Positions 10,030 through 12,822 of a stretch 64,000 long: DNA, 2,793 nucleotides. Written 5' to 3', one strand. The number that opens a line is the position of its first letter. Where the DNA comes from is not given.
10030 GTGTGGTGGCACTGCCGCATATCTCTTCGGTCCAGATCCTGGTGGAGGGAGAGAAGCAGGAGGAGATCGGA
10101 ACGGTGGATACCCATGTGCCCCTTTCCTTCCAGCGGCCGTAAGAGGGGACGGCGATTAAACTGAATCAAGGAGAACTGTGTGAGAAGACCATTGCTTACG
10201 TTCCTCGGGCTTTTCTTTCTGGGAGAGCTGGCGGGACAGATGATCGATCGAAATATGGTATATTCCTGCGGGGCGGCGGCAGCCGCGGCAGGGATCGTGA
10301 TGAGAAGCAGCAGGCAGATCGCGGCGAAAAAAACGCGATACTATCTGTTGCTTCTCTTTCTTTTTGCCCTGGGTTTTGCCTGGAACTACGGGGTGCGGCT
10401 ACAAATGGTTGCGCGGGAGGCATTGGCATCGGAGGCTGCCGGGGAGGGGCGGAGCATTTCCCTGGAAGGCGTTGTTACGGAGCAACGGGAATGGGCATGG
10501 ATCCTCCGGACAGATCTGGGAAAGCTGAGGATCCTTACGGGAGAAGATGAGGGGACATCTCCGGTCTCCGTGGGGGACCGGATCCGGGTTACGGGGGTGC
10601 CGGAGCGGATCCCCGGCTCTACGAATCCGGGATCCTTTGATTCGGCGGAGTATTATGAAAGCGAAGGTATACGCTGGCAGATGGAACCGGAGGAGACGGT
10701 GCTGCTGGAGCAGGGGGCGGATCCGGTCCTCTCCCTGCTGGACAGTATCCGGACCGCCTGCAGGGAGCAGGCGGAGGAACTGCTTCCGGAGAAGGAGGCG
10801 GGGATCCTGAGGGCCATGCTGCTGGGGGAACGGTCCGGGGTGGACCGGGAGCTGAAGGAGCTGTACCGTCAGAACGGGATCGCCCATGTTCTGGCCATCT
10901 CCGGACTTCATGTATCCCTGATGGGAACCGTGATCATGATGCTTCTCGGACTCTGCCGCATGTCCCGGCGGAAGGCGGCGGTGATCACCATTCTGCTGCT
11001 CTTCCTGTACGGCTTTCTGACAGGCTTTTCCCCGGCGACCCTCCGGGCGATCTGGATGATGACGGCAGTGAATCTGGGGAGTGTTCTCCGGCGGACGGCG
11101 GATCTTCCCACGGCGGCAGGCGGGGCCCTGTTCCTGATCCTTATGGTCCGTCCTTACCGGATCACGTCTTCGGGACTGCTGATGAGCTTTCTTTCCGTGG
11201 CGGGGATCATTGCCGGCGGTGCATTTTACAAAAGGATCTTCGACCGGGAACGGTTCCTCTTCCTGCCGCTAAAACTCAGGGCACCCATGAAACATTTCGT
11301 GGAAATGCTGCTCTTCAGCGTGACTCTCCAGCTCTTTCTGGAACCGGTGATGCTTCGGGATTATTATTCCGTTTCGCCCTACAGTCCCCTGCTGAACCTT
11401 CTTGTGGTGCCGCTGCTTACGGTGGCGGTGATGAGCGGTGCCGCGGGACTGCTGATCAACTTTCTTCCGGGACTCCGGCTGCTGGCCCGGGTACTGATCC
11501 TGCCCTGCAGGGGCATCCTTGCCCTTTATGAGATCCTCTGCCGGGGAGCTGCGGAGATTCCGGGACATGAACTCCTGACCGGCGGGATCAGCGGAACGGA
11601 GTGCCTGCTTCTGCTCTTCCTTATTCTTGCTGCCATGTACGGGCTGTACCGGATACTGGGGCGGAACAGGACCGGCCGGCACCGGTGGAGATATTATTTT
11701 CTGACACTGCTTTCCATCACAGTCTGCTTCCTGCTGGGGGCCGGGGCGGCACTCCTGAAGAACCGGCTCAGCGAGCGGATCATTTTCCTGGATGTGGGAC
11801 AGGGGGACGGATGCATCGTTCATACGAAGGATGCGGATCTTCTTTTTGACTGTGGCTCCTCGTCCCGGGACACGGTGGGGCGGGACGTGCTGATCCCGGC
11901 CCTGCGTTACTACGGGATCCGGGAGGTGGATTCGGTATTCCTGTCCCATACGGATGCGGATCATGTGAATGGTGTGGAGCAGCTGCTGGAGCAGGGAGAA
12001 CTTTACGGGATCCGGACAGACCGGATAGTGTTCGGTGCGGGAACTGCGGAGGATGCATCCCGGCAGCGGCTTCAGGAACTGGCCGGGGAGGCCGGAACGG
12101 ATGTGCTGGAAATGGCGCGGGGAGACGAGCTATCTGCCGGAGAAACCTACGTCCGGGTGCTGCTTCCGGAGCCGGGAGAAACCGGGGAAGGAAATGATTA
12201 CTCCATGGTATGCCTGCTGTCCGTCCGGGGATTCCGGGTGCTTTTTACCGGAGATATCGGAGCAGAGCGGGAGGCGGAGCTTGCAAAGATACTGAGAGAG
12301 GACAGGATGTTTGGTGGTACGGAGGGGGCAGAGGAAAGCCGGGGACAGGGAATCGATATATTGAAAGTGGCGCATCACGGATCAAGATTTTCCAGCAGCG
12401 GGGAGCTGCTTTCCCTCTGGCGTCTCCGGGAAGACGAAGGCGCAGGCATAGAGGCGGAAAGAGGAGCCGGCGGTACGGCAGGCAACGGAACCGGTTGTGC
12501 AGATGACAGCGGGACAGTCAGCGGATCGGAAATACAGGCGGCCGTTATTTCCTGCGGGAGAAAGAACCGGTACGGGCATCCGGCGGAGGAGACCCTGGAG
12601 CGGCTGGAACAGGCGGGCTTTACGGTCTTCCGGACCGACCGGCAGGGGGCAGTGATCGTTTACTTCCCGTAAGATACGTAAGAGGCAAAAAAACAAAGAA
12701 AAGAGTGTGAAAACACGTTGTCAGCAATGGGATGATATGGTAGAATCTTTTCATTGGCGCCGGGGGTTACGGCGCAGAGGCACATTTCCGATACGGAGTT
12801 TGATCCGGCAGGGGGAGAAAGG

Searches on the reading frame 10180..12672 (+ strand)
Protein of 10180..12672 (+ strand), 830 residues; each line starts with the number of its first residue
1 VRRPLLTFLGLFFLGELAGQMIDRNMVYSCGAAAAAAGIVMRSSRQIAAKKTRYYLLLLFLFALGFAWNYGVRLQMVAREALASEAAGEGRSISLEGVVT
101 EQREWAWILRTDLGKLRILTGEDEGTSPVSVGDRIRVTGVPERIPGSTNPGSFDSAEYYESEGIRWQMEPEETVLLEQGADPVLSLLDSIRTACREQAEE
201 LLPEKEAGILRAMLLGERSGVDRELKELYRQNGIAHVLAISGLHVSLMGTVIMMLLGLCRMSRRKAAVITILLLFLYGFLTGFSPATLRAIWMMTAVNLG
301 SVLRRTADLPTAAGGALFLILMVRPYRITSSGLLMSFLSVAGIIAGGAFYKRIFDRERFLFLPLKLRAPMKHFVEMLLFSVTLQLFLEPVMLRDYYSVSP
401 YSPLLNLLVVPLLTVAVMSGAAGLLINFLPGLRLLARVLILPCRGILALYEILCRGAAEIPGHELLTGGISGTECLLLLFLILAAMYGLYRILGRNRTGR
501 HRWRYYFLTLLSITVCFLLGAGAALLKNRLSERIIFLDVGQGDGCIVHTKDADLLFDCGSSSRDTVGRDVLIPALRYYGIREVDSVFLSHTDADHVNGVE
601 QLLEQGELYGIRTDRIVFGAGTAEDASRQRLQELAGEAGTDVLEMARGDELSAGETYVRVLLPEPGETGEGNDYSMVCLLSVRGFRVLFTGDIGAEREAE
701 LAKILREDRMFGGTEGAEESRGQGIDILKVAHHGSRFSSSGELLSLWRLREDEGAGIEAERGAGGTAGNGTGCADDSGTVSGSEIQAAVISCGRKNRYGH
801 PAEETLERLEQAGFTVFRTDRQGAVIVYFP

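Call 14: search_protein_families(library=pfam, proteins=[window:10180-12672:+], max_evalue=0.001)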
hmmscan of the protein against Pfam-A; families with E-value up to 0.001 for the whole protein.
window:10180-12672:+ (830 aa): 4 families
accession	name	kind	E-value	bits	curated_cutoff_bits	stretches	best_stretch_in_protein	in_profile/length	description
PF03772.21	Competence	-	1.9e-47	162.3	23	1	213-488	1-266/270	Competence protein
PF13567.11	DUF4131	-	3.7e-16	59.7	31.6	1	31-172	14-161/165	Domain of unknown function (DUF4131)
PF00753.33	Lactamase_B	-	6.4e-12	46.3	22.7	1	546-752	10-190/196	Metallo-beta-lactamase superfamily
PF12706.13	Lactamase_B_2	-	1.2e-06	28.7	27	1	554-702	3-152/200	Beta-lactamase superfamily domain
